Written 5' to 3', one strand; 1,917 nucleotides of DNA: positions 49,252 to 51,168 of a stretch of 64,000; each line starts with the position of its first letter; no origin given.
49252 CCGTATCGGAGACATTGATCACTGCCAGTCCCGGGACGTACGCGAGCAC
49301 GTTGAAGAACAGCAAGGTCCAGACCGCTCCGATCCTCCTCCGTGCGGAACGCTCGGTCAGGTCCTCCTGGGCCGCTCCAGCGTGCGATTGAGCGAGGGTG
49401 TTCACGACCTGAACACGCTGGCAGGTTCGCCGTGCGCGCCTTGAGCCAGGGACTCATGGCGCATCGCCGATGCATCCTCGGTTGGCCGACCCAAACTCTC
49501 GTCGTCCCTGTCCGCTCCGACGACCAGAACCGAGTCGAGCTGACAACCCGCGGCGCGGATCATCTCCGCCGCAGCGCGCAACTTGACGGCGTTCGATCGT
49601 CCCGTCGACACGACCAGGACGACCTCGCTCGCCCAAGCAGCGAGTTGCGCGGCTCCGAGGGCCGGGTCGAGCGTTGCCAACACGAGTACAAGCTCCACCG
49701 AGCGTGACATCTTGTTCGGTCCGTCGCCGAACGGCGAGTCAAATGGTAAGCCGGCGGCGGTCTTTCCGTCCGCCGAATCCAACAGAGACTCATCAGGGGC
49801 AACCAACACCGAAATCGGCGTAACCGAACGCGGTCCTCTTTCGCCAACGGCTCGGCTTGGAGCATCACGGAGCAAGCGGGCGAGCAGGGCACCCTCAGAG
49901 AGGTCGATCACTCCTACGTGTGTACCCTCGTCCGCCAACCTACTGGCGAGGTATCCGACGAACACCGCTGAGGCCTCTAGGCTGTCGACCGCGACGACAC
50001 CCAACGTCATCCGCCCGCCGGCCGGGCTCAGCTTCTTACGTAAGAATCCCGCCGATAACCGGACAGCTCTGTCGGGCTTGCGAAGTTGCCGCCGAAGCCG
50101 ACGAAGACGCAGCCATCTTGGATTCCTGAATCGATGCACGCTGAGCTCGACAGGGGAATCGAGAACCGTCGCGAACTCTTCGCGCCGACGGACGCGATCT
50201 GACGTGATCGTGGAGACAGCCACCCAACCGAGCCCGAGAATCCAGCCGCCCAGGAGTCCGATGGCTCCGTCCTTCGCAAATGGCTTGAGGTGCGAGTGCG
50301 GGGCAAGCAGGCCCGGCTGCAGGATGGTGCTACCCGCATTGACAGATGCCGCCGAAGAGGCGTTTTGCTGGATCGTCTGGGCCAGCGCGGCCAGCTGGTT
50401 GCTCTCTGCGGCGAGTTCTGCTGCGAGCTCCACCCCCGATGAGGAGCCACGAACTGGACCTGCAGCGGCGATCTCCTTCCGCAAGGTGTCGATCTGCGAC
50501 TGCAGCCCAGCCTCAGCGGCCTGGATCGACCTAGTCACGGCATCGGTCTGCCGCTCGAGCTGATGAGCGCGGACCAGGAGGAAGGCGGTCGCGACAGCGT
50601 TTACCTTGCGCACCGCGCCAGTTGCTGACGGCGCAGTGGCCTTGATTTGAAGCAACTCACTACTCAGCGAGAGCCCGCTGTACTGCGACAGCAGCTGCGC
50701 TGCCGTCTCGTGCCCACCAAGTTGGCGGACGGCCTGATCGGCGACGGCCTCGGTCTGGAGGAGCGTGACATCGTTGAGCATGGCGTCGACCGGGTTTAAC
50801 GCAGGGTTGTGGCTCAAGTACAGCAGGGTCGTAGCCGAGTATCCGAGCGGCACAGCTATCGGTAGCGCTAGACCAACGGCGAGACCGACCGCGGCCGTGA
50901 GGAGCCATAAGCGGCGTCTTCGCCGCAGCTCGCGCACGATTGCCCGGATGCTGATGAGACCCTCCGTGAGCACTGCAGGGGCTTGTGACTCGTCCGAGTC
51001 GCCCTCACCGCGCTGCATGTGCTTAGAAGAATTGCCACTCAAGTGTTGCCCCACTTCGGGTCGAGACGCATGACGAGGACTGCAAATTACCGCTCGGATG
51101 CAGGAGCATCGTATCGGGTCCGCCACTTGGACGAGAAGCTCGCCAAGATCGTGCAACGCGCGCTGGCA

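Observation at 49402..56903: Two divergent PCP/Wzz-like paralogues both carry kinase-like C-terminal domains without a Walker A lysine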

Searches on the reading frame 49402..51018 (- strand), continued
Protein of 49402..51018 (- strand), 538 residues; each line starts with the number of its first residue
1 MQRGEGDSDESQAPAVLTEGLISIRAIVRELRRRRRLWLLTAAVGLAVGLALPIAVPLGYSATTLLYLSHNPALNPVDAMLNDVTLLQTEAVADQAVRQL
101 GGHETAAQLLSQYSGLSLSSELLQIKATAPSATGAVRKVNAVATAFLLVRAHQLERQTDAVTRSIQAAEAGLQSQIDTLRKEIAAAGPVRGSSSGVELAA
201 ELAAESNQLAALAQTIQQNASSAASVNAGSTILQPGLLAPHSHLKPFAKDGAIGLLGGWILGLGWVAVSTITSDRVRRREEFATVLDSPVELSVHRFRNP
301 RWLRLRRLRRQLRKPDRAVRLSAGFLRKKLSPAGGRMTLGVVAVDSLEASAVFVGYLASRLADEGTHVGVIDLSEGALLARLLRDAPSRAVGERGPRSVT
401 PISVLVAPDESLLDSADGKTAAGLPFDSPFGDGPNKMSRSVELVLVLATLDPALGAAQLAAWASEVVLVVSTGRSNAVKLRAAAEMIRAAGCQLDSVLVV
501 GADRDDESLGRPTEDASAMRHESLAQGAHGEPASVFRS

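Call 74: find_encoding_contigs(protein=P0017, flank=10000, max_places=1)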
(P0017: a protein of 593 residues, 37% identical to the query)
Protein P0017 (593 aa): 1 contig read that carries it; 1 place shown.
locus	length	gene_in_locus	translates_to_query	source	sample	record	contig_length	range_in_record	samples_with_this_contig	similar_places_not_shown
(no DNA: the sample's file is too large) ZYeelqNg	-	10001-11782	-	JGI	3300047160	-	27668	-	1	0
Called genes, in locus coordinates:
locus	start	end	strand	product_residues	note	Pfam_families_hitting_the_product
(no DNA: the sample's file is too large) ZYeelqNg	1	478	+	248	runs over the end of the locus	PF13649:Methyltransf_25 (weak), PF08241:Methyltransf_11 (faint)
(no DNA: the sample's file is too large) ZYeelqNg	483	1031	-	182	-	PF00908:dTDP_sugar_isom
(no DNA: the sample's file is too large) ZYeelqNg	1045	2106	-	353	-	PF01073:3Beta_HSD, PF01370:Epimerase, PF04321:RmlD_sub_bind, PF16363:GDP_Man_Dehyd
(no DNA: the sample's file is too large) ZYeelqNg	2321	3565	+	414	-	PF13439:Glyco_transf_4, PF13579:Glyco_trans_4_4, PF00534:Glycos_transf_1, PF13692:Glyco_trans_1_4, PF13524:Glyco_trans_1_2 (weak)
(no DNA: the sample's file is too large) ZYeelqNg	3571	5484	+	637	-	PF13522:GATase_6, PF13537:GATase_7, PF00733:Asn_synthase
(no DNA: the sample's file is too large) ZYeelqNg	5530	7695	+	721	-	PF00107:ADH_zinc_N, PF01408:GFO_IDH_MocA, PF22725:GFO_IDH_MocA_C3 (weak)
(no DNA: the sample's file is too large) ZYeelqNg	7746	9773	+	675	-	PF16889:Hepar_II_III_N, PF07940:Hepar_II_III_C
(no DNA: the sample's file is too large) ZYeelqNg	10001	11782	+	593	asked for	-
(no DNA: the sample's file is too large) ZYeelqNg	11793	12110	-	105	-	-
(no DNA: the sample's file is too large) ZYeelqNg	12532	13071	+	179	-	PF07638:Sigma70_ECF (weak), PF04542:Sigma70_r2, PF08281:Sigma70_r4_2, PF04545:Sigma70_r4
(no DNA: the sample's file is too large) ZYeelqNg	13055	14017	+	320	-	-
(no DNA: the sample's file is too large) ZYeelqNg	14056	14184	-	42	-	-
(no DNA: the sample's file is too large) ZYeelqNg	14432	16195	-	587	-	-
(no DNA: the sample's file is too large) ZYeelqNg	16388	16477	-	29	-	?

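Call 83: find_related_loci(query=A5, collection=metagenome_contigs, flank=6000)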
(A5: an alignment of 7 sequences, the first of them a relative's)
Query A5 (543 aa) in metagenome_contigs; peptide patterns used: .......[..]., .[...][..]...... (x = any residue, [..] = any of these).
600 stretches matched a pattern (row limit reached: there are more); 117 encode a relative of the query (tblastn E <= 1e-3); the best 80 are kept; 80 distinct loci.
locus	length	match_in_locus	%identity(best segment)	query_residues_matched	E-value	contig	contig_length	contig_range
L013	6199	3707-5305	83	1-532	0e+0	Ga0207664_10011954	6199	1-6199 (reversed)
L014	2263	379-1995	71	1-539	0e+0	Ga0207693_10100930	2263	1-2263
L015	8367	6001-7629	67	1-542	0e+0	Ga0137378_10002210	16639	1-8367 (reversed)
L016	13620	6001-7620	66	1-539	0e+0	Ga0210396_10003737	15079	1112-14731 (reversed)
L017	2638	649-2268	64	1-541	0e+0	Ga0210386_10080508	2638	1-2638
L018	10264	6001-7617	65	1-539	0e+0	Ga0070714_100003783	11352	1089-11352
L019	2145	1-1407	68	76-542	0e+0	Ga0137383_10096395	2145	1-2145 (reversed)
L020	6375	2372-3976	51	1-531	4e-151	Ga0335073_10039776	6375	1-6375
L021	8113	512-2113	53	1-531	6e-148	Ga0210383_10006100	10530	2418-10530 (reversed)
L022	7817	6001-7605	50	1-530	3e-140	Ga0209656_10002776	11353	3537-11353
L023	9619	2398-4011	52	1-531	3e-140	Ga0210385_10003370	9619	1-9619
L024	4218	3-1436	54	57-530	2e-143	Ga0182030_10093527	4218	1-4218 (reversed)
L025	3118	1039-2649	49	1-531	1e-144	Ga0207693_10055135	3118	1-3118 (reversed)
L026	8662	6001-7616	68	1-541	6e-138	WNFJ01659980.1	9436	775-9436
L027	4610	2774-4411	45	2-535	5e-139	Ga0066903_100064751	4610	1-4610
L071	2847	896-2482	45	15-529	4e-113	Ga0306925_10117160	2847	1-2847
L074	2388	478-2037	41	4-534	2e-113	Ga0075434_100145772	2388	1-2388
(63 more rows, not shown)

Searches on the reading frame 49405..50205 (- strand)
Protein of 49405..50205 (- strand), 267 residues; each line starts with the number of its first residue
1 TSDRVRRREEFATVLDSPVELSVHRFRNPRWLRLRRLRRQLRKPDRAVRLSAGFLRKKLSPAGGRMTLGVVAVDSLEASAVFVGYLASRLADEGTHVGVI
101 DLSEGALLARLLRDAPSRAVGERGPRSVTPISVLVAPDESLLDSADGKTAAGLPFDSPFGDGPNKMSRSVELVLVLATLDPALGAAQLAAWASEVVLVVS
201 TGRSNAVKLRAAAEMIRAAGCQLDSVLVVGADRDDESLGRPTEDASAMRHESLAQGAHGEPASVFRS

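Call 25: search_solved_structures(query=A3, max_evalue=10, show_alignments=3)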
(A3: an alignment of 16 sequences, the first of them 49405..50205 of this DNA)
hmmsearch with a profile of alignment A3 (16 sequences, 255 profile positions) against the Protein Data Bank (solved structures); distinct sequences matched with E-value up to 10: 18.
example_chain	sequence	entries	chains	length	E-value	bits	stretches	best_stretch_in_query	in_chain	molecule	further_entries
2ved_A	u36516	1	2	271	1.6e-05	27.9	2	3-101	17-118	MEMBRANE PROTEIN CAPA1, PROTEIN TYROSINE KINASE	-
3bfv_A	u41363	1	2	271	1.6e-05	27.9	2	3-101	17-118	Membrane protein CapA1, Protein tyrosine kinase,Protein tyrosine kinase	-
4jmp_A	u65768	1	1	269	0.0026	20.7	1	187-226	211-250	C-terminal fragment of CapA, Protein tyrosine kinase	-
2bek_A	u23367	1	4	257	0.05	16.5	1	85-198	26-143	SEGREGATION PROTEIN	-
4jlv_A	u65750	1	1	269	0.17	14.7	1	3-101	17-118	C-terminal fragment of Membrane protein CapA1, Putative uncharacterized protein capB1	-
6z0p_A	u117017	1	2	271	0.19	14.5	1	53-130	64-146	BceF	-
6spc_c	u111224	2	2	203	0.25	14.2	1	7-60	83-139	30S ribosomal protein S3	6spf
6spe_c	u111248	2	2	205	0.25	14.2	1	7-60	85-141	30S ribosomal protein S3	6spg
1wcv_1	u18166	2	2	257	0.25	14.1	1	85-198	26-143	SEGREGATION PROTEIN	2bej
4pfs_A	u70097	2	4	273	0.28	14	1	68-136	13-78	Cobyrinic Acid a,c-diamide synthase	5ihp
5if9_A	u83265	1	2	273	0.3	13.9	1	68-136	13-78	Cobyrinic Acid a,c-diamide synthase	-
7unr_c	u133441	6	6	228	0.31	13.9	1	7-60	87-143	30S ribosomal protein S3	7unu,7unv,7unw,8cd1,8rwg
9sda_c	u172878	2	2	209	0.38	13.6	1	7-63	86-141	Small ribosomal subunit protein uS3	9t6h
9t0z_C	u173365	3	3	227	0.46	13.3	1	8-70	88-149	Small ribosomal subunit protein uS3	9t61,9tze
8joz_A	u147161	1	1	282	1.2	11.9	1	85-116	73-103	tRNA 5-carboxymethoxyuridine methyltransferase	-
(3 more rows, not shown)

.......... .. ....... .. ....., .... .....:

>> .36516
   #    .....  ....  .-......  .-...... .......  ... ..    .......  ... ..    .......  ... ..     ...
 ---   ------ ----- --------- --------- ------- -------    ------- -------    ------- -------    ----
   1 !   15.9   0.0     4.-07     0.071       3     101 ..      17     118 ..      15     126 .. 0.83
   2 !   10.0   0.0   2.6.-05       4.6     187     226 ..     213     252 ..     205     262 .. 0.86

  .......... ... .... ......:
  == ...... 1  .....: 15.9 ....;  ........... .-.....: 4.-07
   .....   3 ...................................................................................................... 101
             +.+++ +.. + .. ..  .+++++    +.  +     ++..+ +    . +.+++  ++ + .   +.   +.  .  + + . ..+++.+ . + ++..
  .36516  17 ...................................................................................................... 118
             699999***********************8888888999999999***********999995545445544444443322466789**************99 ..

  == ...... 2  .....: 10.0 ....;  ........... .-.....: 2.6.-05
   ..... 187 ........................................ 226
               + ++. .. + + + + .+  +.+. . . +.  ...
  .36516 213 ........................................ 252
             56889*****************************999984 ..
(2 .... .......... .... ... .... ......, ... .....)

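Call 35: predict_structure(alignment_id=A3)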
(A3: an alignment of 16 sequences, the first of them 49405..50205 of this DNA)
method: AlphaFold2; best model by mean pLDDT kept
length: 267 residues; sequences in the alignment: 16
mean_pLDDT: 76.7   pTM: 0.76
mean pLDDT of the five models: 76.7, 68.0, 67.8, 67.3, 64.1
residues with pLDDT >= 90: 119; 70-90: 68; 50-70: 20; < 50: 60
segments of 3 or more residues with pLDDT < 50: 116-127, 139-154, 236-267
pLDDT, mean of each block of 10 residues (from residue 1): 84 95 79 81 92 94 84 94 95 92 90 58 45 66 40 60 81 93 83 94 91 95 95 56 40 43 41
secondary structure, 60 per line:
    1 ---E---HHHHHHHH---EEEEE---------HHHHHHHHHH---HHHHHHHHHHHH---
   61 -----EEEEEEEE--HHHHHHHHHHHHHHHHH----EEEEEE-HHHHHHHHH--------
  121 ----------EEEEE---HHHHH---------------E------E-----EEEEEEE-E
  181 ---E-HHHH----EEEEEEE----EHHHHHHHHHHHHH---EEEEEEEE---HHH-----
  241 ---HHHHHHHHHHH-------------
elements in order: H8-15 E19-23 H33-42 H46-57 E66-73 H76-92 E97-102 H104-112 E131-135 H139-143 E172-178 H186-189 E194-200 H206-218 E222-229 H244-254

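Call 40: fold_search(model_id=the predicted structure, library=pdb)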
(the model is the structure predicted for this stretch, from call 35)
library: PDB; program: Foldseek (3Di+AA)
matches with E <= 10: 1054; with E <= 0.001: 41
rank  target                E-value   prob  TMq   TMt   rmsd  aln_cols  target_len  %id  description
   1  3bfv_A                1.6e-05  1.00  0.52  0.57   7.5       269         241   14  crystal structure of the chimerical protein CapAB (released 2008-06-24)
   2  4jlv                  2.0e-05  1.00  0.50  0.58   7.1       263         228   15  Crystal structure of the chimerical protein CapA1B1 in complex with ADP-Mg (released 2014-02-05)
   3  2ved_B                4.3e-05  1.00  0.54  0.56   7.5       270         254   15  crystal structure of the chimerical mutant CapABK55M protein (released 2008-07-01)
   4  2ved_A                4.8e-05  1.00  0.48  0.51   7.5       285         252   14  crystal structure of the chimerical mutant CapABK55M protein (released 2008-07-01)
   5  9r68_I                5.8e-05  1.00  0.51  0.23   7.3       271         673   14  CPS secretion pathway Wza-Wzc_C1 (Conf 2) (released 2026-03-04)
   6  4jmp                  6.6e-05  1.00  0.49  0.57   7.1       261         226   14  Crystal structure of the chimerical protein CapA2B2 (released 2014-02-05)
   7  3la6_O                1.0e-04  1.00  0.50  0.51   6.9       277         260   14  Octameric kinase domain of the E. coli tyrosine kinase Wzc with bound ADP (released 2010-08-25)
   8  9exq_A                1.2e-04  1.00  0.51  0.23   8.0       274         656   15  Wzc-K540M-3YE-N711Y MgADP C1 (released 2025-04-23)
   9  6z0p_A                1.4e-04  1.00  0.54  0.59   6.6       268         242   18  BceF Tyrosine Kinase Domain (released 2021-04-14)
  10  9exo_C                1.4e-04  1.00  0.53  0.27   8.0       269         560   14  Wzc-K540M-2YE MgADP C1 (released 2025-04-23)
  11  3la6_A                1.6e-04  1.00  0.54  0.55   7.1       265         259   14  Octameric kinase domain of the E. coli tyrosine kinase Wzc with bound ADP (released 2010-08-25)
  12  3nxs                  1.6e-04  0.99  0.31  0.27  14.6       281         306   16  Crystal structure of LAO/AO transport system from Mycobacterium smegmatis bound to GDP (released 2010-07-28)
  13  3tk1_B                1.6e-04  0.97  0.27  0.23  15.2       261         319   14  Crystal structure of a MeaB and Rv1496 ortholog from Mycobacterium thermoresistible bound to GDP (released 2011-10-05)
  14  6z0p_B                1.7e-04  1.00  0.53  0.58   6.6       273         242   18  BceF Tyrosine Kinase Domain (released 2021-04-14)
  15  3la6_M                1.9e-04  1.00  0.54  0.56   6.9       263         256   16  Octameric kinase domain of the E. coli tyrosine kinase Wzc with bound ADP (released 2010-08-25)
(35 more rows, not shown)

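Call 67: search_protein_representatives(alignment_id=A3)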
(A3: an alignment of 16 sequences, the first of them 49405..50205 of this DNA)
Query: 16 sequences, 255 profile positions. Proteins with E-value up to 0.001 (for the whole library): 941; up to 1e-10: 777; up to 1e-30: 502. The best 150 are listed.
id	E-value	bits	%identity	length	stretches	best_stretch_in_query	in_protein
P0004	8.4e-96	336.9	-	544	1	1-254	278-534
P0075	5.6e-82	291.6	-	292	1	1-244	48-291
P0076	1.4e-81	290.2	-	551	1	1-241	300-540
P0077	2.3e-81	289.6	-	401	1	1-244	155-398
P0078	1.2e-80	287.3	-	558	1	1-245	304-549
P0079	1.9e-80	286.6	-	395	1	1-245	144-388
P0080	7.1e-77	274.9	-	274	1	1-242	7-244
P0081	7.7e-76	271.5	-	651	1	1-250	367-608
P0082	2.8e-75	269.6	-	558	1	1-239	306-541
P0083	5.6e-75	268.6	-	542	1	2-240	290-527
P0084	6.6e-75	268.4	-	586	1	1-240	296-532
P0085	8.7e-74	264.7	-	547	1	1-240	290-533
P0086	2.3e-73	263.4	-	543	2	1-243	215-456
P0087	2.5e-73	263.2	-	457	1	2-245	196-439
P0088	3.6e-73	262.7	-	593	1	1-244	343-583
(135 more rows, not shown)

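Call 70: find_homologous_proteins(query=A3, max_evalue=0.00001)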
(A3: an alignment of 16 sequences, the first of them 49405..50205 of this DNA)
Query A3 (16 sequences) (267 aa, profile of the alignment): 29 proteins with E <= 0.00001 among 8000 candidates.
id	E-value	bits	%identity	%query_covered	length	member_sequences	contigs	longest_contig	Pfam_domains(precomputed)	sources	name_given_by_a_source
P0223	2.5e-80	288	42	89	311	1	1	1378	-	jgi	-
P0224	2.2e-68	249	40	88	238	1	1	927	-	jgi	jgi:hypothetical protein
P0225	2.0e-63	232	36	90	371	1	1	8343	PF13807.12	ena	-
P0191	2.8e-61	225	34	90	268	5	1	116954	-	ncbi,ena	-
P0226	4.0e-61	225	33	88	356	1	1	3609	-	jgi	jgi:hypothetical protein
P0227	7.9e-59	217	33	90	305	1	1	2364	-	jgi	jgi:hypothetical protein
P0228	2.3e-58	216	32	95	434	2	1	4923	-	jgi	-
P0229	3.9e-58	215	32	90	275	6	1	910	-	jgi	jgi:hypothetical protein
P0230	4.2e-58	215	100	76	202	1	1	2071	-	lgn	-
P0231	5.1e-56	208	32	89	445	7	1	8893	-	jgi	jgi:hypothetical protein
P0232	4.8e-52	195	33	90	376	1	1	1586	-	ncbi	-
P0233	1.2e-50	191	32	84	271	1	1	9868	-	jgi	jgi:hypothetical protein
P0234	4.7e-47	179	40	25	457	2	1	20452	-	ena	-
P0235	5.7e-47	179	33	89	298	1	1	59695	-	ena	-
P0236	5.0e-46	175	34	90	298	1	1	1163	-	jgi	-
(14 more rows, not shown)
